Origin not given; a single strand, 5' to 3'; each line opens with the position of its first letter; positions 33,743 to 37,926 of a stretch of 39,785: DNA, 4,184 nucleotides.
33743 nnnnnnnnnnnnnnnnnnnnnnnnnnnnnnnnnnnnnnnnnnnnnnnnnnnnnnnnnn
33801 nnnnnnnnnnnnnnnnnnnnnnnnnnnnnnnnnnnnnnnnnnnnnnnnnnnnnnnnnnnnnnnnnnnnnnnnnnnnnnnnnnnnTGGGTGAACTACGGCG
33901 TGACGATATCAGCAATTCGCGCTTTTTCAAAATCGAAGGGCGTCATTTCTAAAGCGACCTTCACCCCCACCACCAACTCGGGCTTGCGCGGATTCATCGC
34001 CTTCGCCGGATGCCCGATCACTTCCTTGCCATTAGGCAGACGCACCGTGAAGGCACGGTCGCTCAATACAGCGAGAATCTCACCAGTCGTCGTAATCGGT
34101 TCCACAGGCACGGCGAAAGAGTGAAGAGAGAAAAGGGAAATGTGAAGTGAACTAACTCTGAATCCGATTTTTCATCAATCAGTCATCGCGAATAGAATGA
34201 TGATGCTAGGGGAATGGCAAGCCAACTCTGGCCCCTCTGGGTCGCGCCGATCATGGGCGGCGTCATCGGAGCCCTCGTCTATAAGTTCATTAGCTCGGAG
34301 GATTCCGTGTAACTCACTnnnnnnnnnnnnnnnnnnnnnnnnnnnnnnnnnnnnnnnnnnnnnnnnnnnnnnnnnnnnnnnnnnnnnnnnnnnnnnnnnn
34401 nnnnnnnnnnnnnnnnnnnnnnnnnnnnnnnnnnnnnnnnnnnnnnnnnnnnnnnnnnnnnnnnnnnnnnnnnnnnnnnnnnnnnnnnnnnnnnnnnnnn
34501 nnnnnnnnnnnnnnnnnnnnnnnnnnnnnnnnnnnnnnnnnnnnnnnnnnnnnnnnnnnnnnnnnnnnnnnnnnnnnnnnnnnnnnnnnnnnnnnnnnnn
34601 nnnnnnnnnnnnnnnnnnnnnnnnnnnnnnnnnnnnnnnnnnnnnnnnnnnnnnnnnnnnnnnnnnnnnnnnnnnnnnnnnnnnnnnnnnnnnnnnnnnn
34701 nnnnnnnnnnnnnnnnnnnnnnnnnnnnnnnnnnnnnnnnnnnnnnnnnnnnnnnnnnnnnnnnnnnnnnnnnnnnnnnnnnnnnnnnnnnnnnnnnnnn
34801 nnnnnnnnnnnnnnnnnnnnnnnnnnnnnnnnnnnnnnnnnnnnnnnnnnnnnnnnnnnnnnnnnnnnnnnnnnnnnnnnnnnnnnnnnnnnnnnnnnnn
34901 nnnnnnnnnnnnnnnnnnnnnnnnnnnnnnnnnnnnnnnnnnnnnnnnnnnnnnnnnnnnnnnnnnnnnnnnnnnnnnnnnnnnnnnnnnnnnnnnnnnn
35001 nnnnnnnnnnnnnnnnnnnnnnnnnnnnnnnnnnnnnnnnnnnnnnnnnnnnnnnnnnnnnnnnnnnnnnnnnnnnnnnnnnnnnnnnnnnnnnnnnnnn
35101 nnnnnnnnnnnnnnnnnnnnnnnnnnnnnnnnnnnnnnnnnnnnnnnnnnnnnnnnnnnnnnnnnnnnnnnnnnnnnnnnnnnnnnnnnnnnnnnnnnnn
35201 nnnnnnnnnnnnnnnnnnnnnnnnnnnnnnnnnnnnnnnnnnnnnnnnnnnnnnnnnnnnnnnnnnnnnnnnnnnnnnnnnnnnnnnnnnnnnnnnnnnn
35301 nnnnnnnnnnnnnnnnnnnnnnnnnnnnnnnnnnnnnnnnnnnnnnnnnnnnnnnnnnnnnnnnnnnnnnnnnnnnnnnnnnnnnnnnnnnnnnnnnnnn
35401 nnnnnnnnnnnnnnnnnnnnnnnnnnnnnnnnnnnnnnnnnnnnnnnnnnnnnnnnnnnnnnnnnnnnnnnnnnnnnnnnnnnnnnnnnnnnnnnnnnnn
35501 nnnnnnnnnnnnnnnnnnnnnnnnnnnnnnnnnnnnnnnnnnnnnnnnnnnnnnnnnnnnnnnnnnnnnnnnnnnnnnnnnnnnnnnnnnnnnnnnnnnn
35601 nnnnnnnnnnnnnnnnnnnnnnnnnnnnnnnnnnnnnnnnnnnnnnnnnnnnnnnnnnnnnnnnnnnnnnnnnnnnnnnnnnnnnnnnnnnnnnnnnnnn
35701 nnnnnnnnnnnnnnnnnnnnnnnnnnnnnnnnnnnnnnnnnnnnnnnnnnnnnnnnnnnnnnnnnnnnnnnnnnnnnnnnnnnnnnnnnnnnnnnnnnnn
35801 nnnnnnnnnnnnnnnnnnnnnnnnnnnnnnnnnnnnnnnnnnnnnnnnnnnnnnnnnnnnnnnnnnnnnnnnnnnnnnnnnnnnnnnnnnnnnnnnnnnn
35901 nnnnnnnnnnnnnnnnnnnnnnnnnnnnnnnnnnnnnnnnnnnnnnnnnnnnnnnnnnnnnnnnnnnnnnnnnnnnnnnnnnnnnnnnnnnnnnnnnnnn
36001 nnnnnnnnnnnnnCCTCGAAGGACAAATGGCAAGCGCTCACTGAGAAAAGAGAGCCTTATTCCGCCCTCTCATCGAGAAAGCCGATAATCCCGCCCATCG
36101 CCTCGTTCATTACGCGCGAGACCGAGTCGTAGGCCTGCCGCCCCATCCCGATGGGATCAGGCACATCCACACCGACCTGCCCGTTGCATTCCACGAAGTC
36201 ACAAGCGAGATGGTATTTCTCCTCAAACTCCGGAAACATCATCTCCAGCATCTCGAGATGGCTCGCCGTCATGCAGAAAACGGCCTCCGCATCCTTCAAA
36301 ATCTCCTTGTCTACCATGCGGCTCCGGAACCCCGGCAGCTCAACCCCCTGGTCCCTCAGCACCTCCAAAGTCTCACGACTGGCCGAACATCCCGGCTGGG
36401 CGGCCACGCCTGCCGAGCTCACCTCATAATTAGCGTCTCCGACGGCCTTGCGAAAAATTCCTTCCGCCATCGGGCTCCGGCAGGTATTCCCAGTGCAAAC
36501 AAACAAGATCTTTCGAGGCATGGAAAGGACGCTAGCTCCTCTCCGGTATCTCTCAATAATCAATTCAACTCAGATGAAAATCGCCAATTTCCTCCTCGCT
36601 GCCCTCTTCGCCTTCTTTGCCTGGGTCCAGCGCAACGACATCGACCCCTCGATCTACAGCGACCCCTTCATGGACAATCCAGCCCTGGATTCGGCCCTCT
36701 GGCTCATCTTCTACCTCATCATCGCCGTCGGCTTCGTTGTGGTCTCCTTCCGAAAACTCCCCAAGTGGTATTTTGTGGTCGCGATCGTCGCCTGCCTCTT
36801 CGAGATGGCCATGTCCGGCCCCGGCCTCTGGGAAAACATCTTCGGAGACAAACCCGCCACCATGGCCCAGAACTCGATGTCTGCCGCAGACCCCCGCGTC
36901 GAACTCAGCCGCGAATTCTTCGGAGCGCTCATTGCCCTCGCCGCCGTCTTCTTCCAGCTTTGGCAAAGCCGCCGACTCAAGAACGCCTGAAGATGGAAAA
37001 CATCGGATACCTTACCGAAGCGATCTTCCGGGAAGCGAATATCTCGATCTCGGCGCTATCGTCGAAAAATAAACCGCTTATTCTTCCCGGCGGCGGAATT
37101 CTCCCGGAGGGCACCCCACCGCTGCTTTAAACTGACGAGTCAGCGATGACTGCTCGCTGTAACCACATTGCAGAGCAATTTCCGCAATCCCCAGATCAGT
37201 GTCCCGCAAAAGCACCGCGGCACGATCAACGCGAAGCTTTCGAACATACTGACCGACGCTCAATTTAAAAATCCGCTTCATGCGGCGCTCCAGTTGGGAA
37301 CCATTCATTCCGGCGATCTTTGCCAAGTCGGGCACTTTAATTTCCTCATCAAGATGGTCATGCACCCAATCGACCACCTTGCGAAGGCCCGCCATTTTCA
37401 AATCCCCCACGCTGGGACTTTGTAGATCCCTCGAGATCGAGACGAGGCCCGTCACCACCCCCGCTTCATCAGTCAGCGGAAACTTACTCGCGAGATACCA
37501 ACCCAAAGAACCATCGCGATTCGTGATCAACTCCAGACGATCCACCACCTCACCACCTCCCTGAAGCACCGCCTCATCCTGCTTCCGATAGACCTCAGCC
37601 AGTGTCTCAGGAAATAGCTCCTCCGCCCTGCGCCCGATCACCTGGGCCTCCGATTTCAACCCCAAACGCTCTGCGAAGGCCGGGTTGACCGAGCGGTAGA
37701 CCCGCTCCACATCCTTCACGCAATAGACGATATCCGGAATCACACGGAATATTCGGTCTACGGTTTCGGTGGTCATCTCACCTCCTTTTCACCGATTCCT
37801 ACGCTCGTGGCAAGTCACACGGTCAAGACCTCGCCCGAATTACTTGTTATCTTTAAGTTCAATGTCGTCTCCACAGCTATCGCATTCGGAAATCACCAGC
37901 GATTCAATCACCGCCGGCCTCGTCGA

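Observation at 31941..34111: selB is coupled to a divergent IF-1-like gene rather than to selA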

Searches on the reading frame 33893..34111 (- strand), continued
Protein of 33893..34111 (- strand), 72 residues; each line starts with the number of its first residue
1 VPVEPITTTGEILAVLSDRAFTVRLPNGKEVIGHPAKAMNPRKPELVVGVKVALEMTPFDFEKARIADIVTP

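Call 66: find_encoding_contigs(protein=P0229, flank=1000, max_places=10)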
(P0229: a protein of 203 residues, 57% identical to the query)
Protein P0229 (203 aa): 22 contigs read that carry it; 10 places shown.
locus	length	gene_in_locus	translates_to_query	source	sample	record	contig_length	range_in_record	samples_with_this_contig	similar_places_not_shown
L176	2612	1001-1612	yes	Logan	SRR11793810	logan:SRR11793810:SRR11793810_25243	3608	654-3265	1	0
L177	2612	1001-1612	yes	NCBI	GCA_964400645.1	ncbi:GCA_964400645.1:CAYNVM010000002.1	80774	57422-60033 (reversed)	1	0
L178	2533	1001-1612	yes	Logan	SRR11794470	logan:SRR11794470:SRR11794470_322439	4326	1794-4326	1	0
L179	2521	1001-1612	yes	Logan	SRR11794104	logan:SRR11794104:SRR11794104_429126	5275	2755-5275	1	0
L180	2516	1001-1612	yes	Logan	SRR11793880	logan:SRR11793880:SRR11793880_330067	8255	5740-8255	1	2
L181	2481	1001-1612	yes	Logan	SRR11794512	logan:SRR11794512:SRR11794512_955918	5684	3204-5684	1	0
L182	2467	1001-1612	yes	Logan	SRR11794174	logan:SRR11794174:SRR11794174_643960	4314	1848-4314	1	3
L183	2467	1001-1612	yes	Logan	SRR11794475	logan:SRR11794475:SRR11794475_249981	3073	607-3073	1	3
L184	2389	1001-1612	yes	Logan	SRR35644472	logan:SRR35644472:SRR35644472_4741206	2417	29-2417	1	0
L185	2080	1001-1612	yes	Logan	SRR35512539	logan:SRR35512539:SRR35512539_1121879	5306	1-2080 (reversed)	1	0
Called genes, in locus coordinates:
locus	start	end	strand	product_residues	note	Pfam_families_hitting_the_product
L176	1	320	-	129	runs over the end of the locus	PF00380:Ribosomal_S9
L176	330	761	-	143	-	PF00572:Ribosomal_L13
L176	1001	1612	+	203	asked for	PF01176:eIF-1a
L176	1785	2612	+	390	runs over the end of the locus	?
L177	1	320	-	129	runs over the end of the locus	PF00380:Ribosomal_S9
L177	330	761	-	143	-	PF00572:Ribosomal_L13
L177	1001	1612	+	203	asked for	PF01176:eIF-1a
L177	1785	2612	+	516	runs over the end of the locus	PF03853:YjeF_N, PF01256:Carb_kinase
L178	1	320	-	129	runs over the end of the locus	PF00380:Ribosomal_S9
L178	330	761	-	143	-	PF00572:Ribosomal_L13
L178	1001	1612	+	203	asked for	PF01176:eIF-1a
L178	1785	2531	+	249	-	?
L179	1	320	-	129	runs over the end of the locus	PF00380:Ribosomal_S9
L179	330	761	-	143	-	PF00572:Ribosomal_L13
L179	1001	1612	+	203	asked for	PF01176:eIF-1a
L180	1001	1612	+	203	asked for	PF01176:eIF-1a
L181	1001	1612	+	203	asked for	PF01176:eIF-1a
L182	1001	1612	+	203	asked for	PF01176:eIF-1a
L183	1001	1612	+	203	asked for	PF01176:eIF-1a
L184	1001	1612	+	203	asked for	PF01176:eIF-1a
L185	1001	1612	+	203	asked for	PF01176:eIF-1a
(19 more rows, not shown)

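Call 67: find_encoding_contigs(protein=P0236, flank=1000, max_places=10)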
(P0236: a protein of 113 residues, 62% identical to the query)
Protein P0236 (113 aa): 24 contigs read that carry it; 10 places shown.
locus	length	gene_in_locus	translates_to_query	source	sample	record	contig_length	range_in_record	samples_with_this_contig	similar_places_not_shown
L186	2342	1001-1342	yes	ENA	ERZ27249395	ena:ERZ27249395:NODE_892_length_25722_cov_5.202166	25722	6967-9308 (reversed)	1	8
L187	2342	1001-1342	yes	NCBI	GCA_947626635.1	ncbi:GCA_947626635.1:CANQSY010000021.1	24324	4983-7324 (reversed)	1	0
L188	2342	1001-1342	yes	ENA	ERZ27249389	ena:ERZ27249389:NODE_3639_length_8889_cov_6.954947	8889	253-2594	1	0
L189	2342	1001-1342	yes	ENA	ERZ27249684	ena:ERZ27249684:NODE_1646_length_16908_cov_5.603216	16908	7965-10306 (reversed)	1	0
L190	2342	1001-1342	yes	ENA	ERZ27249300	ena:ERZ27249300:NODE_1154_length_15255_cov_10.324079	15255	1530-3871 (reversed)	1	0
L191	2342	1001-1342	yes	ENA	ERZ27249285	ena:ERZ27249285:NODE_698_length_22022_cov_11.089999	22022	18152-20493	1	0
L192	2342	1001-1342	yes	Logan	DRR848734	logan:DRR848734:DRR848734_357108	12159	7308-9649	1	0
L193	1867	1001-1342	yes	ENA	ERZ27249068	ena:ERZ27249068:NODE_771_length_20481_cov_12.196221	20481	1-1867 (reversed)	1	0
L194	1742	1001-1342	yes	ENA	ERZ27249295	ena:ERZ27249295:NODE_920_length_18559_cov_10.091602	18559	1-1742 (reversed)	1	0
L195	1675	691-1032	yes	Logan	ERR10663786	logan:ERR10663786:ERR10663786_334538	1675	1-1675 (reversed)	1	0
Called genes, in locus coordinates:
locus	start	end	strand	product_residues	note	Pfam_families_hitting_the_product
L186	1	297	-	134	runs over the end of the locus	PF00380:Ribosomal_S9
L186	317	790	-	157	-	PF00572:Ribosomal_L13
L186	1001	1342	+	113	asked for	PF01176:eIF-1a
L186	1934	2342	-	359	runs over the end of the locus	PF04055:Radical_SAM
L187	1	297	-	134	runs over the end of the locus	PF00380:Ribosomal_S9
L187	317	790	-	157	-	PF00572:Ribosomal_L13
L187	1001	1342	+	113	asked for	PF01176:eIF-1a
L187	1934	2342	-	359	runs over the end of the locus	PF04055:Radical_SAM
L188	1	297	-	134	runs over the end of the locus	PF00380:Ribosomal_S9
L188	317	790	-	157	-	PF00572:Ribosomal_L13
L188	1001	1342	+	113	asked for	PF01176:eIF-1a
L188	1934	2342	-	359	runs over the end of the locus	PF04055:Radical_SAM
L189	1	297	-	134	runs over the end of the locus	PF00380:Ribosomal_S9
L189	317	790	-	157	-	PF00572:Ribosomal_L13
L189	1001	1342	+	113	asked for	PF01176:eIF-1a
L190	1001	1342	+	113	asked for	PF01176:eIF-1a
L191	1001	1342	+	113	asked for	PF01176:eIF-1a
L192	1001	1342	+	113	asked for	PF01176:eIF-1a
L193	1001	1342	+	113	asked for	PF01176:eIF-1a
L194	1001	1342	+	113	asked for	PF01176:eIF-1a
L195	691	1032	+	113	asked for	PF01176:eIF-1a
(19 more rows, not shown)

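Call 71: search_protein_families(library=padloc, proteins=[window:33893-34111:-], max_evalue=0.01)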
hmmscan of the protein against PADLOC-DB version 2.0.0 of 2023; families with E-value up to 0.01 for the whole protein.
window:33893-34111:- (72 aa): 0 families

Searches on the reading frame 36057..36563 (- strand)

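Call 3: search_protein_families(library=pfam, proteins=[window:36057-36563:-], max_evalue=0.01)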
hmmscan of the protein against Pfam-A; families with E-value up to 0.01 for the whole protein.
window:36057-36563:- (168 aa): 1 family
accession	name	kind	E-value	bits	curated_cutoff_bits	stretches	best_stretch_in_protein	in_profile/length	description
PF01451.26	LMWPc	-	1.8e-28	100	23.2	1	19-155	1-139/144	Low molecular weight phosphotyrosine protein phosphatase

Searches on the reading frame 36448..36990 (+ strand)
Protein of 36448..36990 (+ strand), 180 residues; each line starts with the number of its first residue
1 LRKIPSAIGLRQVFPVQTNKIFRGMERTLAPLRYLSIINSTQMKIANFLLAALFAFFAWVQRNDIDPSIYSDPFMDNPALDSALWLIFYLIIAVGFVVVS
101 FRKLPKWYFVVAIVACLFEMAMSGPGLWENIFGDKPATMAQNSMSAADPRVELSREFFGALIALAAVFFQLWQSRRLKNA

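Call 65: search_protein_families(library=pfam, proteins=[window:36448-36990:+], max_evalue=0.00001)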
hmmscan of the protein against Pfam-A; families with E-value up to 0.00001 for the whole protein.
window:36448-36990:+ (180 aa): 1 family
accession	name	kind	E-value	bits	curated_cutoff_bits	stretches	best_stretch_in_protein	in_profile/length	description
PF15071.11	TMEM220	-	2.6e-13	51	27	1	53-172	1-100/100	Transmembrane family 220, helix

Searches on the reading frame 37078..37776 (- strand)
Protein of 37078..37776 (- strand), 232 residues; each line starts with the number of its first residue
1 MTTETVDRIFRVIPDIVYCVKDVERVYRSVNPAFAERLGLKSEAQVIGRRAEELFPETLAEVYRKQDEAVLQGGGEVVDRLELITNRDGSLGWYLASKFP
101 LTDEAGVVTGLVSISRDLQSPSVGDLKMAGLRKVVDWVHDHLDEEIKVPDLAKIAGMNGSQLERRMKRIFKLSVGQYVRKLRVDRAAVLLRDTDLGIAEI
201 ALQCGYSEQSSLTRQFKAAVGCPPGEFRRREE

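Call 65: search_protein_families(library=pfam, proteins=[window:37078-37776:-], max_evalue=0.00001)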
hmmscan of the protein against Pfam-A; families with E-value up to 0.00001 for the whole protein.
window:37078-37776:- (232 aa): 4 families
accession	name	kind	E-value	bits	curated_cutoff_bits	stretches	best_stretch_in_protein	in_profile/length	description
PF12833.13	HTH_18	-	2.5e-23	82.6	33.6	1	151-230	1-80/80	Helix-turn-helix domain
PF08448.16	PAS_4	-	1.4e-17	64.4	23.1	1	11-119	2-106/110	PAS fold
PF00165.29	HTH_AraC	-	1.4e-13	51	26.6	1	190-229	1-42/42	Bacterial regulatory helix-turn-helix proteins, AraC family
PF13426.13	PAS_9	-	2.2e-09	37.9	27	1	15-118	2-101/103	PAS domain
